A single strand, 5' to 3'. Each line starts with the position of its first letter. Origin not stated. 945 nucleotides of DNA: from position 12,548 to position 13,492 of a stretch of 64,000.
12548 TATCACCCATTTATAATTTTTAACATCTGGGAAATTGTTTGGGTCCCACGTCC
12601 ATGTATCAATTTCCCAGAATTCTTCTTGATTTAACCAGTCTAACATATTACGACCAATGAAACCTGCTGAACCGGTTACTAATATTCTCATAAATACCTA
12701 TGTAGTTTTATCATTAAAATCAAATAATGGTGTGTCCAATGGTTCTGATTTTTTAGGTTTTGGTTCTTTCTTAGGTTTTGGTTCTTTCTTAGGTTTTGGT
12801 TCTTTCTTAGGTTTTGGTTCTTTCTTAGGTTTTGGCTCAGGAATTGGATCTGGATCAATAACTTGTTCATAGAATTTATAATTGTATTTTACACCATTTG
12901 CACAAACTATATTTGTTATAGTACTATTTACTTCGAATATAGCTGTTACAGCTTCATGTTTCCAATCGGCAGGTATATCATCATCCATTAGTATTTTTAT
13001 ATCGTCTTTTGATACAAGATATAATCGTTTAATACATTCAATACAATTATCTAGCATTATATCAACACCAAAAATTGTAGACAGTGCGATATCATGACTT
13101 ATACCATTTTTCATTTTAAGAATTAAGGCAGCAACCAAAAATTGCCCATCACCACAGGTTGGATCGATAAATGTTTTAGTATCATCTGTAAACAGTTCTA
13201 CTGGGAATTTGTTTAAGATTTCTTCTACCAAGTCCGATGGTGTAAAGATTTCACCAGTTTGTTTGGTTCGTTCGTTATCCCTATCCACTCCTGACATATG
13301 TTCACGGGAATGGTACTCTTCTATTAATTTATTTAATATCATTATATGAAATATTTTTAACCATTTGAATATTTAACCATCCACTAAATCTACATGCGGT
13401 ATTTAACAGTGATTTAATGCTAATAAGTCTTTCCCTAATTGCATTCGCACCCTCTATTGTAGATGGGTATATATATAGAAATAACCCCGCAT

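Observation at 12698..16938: Early operon: SF2/P-loop NTPase, N6-adenine MTase, and MTase-like protein with a repeat-encoded PKKE tail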

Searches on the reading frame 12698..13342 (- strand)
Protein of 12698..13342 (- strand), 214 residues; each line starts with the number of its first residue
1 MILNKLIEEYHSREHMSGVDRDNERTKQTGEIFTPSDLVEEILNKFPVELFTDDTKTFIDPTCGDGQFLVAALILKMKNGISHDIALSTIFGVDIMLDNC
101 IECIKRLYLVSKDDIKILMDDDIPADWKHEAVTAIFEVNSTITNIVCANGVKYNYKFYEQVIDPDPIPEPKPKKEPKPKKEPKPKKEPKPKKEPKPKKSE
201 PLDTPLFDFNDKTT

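Call 3: search_protein_families(library=pfam, proteins=[window:12698-13342:-], max_evalue=0.01)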
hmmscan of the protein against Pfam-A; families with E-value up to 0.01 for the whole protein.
window:12698-13342:- (214 aa): 2 families
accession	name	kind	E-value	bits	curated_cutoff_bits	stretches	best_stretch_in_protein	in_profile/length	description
PF02384.22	N6_Mtase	-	2e-06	27.8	20.4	1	24-165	20-147/311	N-6 DNA Methylase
PF05887.16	Trypan_PARP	-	0.00073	20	100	1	163-201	68-107/134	Procyclic acidic repetitive protein (PARP)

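Call 4: search_protein_families(library=phrogs, proteins=[window:12698-13342:-], max_evalue=0.01)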
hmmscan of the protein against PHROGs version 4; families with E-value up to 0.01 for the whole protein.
window:12698-13342:- (214 aa): 7 families
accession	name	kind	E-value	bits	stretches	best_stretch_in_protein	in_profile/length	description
phrog_4376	-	unknown function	4.5e-18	66.7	1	11-112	6-106/134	-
phrog_11371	-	unknown function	1.3e-15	58.4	1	20-108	280-363/383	-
phrog_21201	-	other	5.4e-12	46.7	1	22-111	14-101/156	DNA methyltransferase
phrog_16674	-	other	0.00012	20.9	1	22-74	397-448/1364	DNA methyltransferase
phrog_2713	-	unknown function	0.0015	18.7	1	24-74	186-232/520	-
phrog_5696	-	unknown function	0.0017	18.8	1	27-88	114-179/250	-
phrog_799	-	other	0.0026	18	1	12-73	195-251/458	DNA methyltransferase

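Call 15: search_protein_families(library=padloc, proteins=[window:12698-13342:-], max_evalue=0.1)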
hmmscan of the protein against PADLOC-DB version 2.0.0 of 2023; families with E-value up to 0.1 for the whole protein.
window:12698-13342:- (214 aa): 30 families (the best 25 are shown)
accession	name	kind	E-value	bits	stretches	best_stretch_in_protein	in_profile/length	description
PDLC03226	MTase_II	-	1.1e-07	28.9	1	24-147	11-133/579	Type II methyltransferase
PDLC03335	MTase_II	-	2.5e-07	27.7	1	15-109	65-160/607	Type II methyltransferase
PDLC03348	MTase_II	-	2.7e-05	20.9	1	24-80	215-276/727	Type II methyltransferase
PDLC03338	MTase_II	-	4.4e-05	20.4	1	25-89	125-191/604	Type II methyltransferase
PDLC03356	MTase_II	-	6.6e-05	19.9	1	24-79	105-158/545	Type II methyltransferase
PDLC04134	mad2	-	0.00011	19.2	1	26-96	267-322/492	mads_2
PDLC03606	REase_MTase_IIG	-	0.00027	17.3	1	25-94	335-400/935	Type IIG restriction enzyme-methyltransferase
PDLC03625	REase_MTase_IIG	-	0.00033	16.5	1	28-74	404-448/1109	Type IIG restriction enzyme-methyltransferase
PDLC03267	MTase_II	-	0.0005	17.1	1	24-84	8-62/539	Type II methyltransferase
PDLC03328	MTase_II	-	0.00063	16.4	1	25-84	27-85/587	Type II methyltransferase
PDLC03273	MTase_II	-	0.0008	16.6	1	21-70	35-84/432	Type II methyltransferase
PDLC03025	MTase_I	-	0.0012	15.6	1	24-75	156-203/569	Type I methyltransferase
PDLC03630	REase_MTase_IIG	-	0.0012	14.7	1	28-80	369-431/1100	Type IIG restriction enzyme-methyltransferase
PDLC03310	MTase_II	-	0.0017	15.2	1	28-130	10-103/475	Type II methyltransferase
PDLC03237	MTase_II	-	0.0048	12.8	1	25-94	116-174/1036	Type II methyltransferase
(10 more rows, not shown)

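Call 16: search_protein_families(library=ncbifam, proteins=[window:12698-13342:-], max_evalue=0.1)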
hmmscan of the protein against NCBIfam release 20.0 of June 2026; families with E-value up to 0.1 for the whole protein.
window:12698-13342:- (214 aa): 8 families
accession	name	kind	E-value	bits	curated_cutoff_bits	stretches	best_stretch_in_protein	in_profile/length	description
TIGR02987.1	met_A_Alw26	exception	3.7e-08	32.6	353.5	1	27-149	1-119/523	Alw26I/Eco31I/Esp3I family type II restriction adenine-specific DNA-methyltransferase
NF008084.0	PRK10819.1-5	equivalog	0.0021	17.9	315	1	159-199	72-114/249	TonB system transport protein TonB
NF033845.1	MSCRAMM_ClfB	exception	0.0046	15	999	1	162-196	552-584/871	MSCRAMM family adhesin clumping factor ClfB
NF011521.0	PRK14960.1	equivalog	0.0048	15.3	1228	1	159-210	402-454/702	DNA polymerase III subunit gamma/tau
NF047738.1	antiphage_MADS2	equivalog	0.0064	14.8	720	1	27-74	308-351/654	methylation-associated defense system DNA methyltransferase MAD2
NF008641.0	PRK11633.1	equivalog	0.048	14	150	1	153-198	92-137/228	cell division protein DedD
TIGR02927.1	SucB_Actino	equivalog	0.061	12.1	423.45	1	137-199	192-254/579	2-oxoglutarate dehydrogenase, E2 component, dihydrolipoamide succinyltransferase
TIGR04526.1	predic_Ig_block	subfamily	0.083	11.8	150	0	154-199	68-116/693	putative immunoglobulin-blocking virulence protein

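Call 29: search_dna_similar(query=window:12698-13342:-, collection=phages, mode=protein, max_rows=30, max_evalue=0.001)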
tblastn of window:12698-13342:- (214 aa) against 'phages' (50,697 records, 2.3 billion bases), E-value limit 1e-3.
Records with a match: 83; places in all: 88; records where one place covers at least 80% of the query: 0.
Best place of each record, by identity: <60% 83.
By first word of the organism name: Synechococcus 34; Aeromonas 31; Prevotella 10; Prochlorococcus 4; Bacteriophage 2; phage 1; Marine 1.
By host as written in the record: - 32; Aeromonas salmonicida 13; Prevotella sp. 10; Aeromonas hydrophila 7; Aeromonas salmonicida subsp. salmonicida 4; Synechococcus sp. 3; Synechococcus str. WH8109 2; Prochlorococcus sp. NATL1A 2; and 8 more.
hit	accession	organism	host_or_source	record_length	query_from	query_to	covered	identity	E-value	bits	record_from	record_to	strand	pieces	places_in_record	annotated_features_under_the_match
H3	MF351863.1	Synechococcus phage Bellamy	Synechococcus str. WH8109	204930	11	161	71%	29.6%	2e-8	59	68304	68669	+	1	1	88: hypothetical protein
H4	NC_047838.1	Synechococcus phage Bellamy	Synechococcus str. WH8109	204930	11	161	71%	29.6%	2e-8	59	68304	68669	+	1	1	88: hypothetical protein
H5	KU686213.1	Synechococcus phage S-CAM7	Synechococcus sp.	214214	17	161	68%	28.1%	5e-6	52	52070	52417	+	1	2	hypothetical protein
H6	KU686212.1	Synechococcus phage S-CAM7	Synechococcus sp.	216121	17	161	68%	28.1%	5e-6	52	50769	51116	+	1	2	hypothetical protein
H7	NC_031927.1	Synechococcus phage S-CAM7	Synechococcus sp.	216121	17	161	68%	28.1%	5e-6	52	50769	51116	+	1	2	hypothetical protein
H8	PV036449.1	phage NatCom_35866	human feces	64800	16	151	64%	29.1%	1e-7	57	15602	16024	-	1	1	hypothetical protein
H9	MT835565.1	Bacteriophage sp.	human fecal samples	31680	21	151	61%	30.1%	2e-7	56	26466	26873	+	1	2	record has no annotation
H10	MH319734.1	Marine virus AG-345-E02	single cell amplified by WGA-X; seawater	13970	11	161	71%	26.0%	2e-8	59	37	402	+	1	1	record has no annotation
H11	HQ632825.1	Prochlorococcus phage P-SSM5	Prochlorococcus marinus NATL2A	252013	11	161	71%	26.0%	2e-8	59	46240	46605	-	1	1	hypothetical protein (x2)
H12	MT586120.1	Synechococcus phage S-CAM7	Synechococcus sp. WH 7803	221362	11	159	70%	26.0%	1e-7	57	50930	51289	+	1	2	hypothetical protein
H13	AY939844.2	Prochlorococcus phage P-SSM2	Prochlorococcus sp. NATL1A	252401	17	161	68%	25.7%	5e-8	58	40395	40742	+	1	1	hypothetical protein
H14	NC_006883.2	Prochlorococcus phage P-SSM2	Prochlorococcus sp. NATL1A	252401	17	161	68%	25.7%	5e-8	58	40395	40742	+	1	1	hypothetical protein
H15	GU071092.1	Prochlorococcus phage P-SSM2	-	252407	17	161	68%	25.7%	5e-8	58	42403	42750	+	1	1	conserved hypothetical protein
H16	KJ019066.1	Synechococcus phage ACG-2014f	-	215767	17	107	43%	39.1%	7e-9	61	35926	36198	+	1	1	hypothetical protein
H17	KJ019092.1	Synechococcus phage ACG-2014f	-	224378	17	107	43%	39.1%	7e-9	61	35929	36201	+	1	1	hypothetical protein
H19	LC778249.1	Aeromonas phage phiWae14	urban sewage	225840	2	107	50%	33.0%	4e-9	62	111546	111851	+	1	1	hypothetical protein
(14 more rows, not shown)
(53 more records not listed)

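Call 35: find_homologous_proteins(query=window:12698-13342:-, max_evalue=0.001)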
Query window:12698-13342:- (214 aa): 141 proteins with E <= 0.001 among 8000 candidates; the best 120 are listed.
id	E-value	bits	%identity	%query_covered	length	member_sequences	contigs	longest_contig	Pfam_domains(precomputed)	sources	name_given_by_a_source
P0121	7.1e-118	410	91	100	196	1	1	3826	PF02384.23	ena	-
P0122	2.6e-112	392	79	100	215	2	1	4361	PF02384.23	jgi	jgi:hypothetical protein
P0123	2.7e-102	359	72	99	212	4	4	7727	-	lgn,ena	-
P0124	2.5e-93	330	77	82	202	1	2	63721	PF02384.23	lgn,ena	-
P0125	4.5e-68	247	62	85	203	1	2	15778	-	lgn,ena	-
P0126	4.4e-57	211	63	71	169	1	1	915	-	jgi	jgi:hypothetical protein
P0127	6.1e-54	201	61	70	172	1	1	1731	-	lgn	-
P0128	6.3e-45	172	47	79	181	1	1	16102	-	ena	-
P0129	2.4e-43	166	48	84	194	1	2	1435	-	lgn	-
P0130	2.1e-41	160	47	74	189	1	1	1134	-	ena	-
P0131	8.8e-35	138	47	74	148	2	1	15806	PF02384.23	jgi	jgi:hypothetical protein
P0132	9.0e-35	138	40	96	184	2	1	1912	PF02384.23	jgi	-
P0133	2.3e-34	137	48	73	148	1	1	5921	PF02384.23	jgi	jgi:hypothetical protein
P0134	2.4e-34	137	47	74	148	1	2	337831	PF02384.23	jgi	jgi:hypothetical protein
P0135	2.7e-34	137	51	73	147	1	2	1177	-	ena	-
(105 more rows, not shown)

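Call 55: get_annotated_region(hit=H19, flank=5000)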
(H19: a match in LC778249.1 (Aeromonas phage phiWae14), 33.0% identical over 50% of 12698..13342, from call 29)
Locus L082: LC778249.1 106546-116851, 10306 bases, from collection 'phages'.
description: Aeromonas phage phiWae14 DNA, complete genome.
organism: Aeromonas phage phiWae14 (NCBI taxid 3063959)
taxonomy: Viruses
host: -; source: urban sewage; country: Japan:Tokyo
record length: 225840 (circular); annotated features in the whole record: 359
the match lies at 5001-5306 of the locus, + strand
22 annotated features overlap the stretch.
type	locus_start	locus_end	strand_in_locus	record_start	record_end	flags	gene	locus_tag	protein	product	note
CDS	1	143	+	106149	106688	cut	-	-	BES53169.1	hypothetical protein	-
CDS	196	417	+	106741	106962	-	-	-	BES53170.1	hypothetical protein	-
CDS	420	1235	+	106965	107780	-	-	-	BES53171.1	hypothetical protein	-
CDS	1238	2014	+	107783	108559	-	-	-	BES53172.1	hypothetical protein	-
CDS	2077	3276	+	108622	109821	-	-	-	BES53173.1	hypothetical protein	-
CDS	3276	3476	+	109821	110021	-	-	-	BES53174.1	hypothetical protein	-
CDS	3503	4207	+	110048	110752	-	-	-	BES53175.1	hypothetical protein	-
CDS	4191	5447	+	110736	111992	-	-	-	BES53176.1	hypothetical protein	-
CDS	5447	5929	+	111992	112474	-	-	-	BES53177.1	hypothetical protein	-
CDS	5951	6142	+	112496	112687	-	-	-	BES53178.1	hypothetical protein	-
CDS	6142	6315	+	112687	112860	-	-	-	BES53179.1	hypothetical protein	-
CDS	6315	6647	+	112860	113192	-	-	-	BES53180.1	hypothetical protein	-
CDS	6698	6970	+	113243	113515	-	-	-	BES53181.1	hypothetical protein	-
CDS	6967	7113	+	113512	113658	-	-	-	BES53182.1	hypothetical protein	-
CDS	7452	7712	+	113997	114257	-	-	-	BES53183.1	hypothetical protein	-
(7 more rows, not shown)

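Call 56: get_annotated_region(hit=H14, flank=5000)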
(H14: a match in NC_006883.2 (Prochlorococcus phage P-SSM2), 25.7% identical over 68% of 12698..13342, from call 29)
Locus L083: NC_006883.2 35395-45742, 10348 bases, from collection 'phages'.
description: Prochlorococcus phage P-SSM2, complete genome.
organism: Prochlorococcus phage P-SSM2 (NCBI taxid 268746)
taxonomy: Viruses; Duplodnaviria; Heunggongvirae; Uroviricota; Caudoviricetes; Kyanoviridae; Salacisavirus; Salacisavirus pssm2
host: Prochlorococcus sp. NATL1A; source: -; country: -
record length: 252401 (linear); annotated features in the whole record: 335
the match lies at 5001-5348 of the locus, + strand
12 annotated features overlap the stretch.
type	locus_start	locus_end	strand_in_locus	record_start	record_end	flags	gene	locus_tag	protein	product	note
CDS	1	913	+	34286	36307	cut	-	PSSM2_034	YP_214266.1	tail protein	T4-GC: 31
CDS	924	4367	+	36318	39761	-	-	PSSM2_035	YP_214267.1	hypothetical protein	T4-GC: 32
CDS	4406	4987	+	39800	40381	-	-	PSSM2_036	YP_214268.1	hypothetical protein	T4-GC: 33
CDS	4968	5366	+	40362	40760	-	-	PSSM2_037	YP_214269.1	hypothetical protein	T4-GC: 34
CDS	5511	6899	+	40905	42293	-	-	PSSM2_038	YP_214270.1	hypothetical protein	T4-GC: 35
CDS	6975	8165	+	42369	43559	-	-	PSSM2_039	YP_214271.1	helicase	T4-GC: 36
CDS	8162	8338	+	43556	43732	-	-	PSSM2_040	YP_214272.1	hypothetical protein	T4-GC: 37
CDS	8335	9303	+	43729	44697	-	dam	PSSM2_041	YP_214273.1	DNA adenine methylase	T4-GC: 38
CDS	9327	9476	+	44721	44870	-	-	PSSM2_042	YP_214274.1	hypothetical protein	T4-GC: 39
CDS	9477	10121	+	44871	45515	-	-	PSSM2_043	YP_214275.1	phosphoribosyl transferase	T4-GC: 40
CDS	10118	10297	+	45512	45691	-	-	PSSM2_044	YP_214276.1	hypothetical protein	T4-GC: 41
CDS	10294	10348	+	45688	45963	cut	-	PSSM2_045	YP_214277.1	hypothetical protein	T4-GC: 42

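Call 78: get_annotated_region(hit=H3, flank=4000)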
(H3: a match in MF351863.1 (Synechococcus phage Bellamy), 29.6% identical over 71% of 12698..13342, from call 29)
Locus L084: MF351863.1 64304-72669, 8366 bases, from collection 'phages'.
description: Synechococcus phage Bellamy, complete genome.
organism: Synechococcus phage Bellamy (NCBI taxid 2023996)
taxonomy: Viruses; Duplodnaviria; Heunggongvirae; Uroviricota; Caudoviricetes; Kyanoviridae; Bellamyvirus; Bellamyvirus bellamy
host: Synechococcus str. WH8109; source: seawater; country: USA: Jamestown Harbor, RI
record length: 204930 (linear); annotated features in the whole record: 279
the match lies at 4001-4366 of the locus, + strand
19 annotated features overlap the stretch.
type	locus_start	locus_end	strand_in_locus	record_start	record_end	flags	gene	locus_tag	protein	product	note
CDS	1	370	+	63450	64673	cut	83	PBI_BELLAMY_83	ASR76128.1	helicase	-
CDS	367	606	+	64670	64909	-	84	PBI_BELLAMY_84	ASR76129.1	hypothetical protein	-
CDS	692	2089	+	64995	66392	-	85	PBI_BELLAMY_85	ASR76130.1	helicase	-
CDS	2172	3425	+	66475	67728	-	86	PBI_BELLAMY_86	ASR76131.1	hypothetical protein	-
CDS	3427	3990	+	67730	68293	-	87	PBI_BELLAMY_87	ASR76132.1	hypothetical protein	-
CDS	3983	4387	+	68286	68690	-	88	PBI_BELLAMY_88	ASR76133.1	hypothetical protein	-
CDS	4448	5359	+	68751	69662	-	89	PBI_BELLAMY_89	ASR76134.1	hypothetical protein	-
CDS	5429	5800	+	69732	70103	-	90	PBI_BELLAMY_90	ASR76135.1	hypothetical protein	-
CDS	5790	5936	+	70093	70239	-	91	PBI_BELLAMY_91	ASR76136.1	hypothetical protein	-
CDS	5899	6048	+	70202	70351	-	92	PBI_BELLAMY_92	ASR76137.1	hypothetical protein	-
CDS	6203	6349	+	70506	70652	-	93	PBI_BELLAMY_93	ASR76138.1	hypothetical protein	-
CDS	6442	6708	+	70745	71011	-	94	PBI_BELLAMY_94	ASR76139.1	hypothetical protein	-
CDS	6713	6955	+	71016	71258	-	95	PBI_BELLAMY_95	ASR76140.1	hypothetical protein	-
CDS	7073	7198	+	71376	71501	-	96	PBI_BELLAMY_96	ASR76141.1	hypothetical protein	-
CDS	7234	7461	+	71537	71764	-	97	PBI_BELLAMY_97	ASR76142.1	hypothetical protein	-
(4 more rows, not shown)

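Call 79: search_protein_families(library=pfam, proteins=[L083:924-4367:+, L083:4406-4987:+, L083:5511-6899:+, L083:6975-8165:+, L084:692-2089:+, L084:2172-3425:+, L084:3427-3990:+, L084:4448-5359:+], max_evalue=0.01)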
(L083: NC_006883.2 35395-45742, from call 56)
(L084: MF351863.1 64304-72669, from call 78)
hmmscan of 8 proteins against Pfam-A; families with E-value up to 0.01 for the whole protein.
L083:924-4367:+ (1147 aa): 0 families

L083:4406-4987:+ (193 aa): 0 families

L083:5511-6899:+ (462 aa): 0 families

L083:6975-8165:+ (396 aa): 4 families
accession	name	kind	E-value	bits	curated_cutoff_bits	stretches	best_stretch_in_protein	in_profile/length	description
PF04851.21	ResIII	-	6.9e-18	65.5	22.5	1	2-170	3-163/164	Type III restriction enzyme, res subunit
PF00270.35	DEAD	-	2e-09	37.9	26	1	5-172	2-163/167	DEAD/DEAH box helicase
PF18766.7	SWI2_SNF2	-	8.9e-07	29.2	26.7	1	17-225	18-203/221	SWI2/SNF2 ATPase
PF00271.37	Helicase_C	-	0.0037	17.9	23.5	0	235-351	10-110/110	Helicase conserved C-terminal domain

L084:692-2089:+ (465 aa): 2 families
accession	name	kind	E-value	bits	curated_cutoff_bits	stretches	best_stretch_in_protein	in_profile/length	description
PF04851.21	ResIII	-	1.6e-12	48.1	22.5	1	1-183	2-164/164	Type III restriction enzyme, res subunit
PF00270.35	DEAD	-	5.6e-08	33.1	26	1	4-184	1-163/167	DEAD/DEAH box helicase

L084:2172-3425:+ (417 aa): 3 families
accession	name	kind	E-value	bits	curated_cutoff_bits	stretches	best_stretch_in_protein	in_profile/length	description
PF07669.17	Eco57I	-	2.9e-14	53.9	25.3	1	72-192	31-158/171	Eco57I restriction-modification methylase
PF05175.20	MTS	-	0.002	18.2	23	1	114-173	88-141/170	Methyltransferase small domain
PF02384.22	N6_Mtase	-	0.0094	15.7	20.4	0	116-240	121-253/311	N-6 DNA Methylase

L084:3427-3990:+ (187 aa): 0 families

L084:4448-5359:+ (303 aa): 1 family
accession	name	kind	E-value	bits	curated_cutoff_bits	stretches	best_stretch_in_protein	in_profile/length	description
PF19782.4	DUF6267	-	1.5e-82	278.4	27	2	3-232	1-276/376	Family of unknown function (DUF6267)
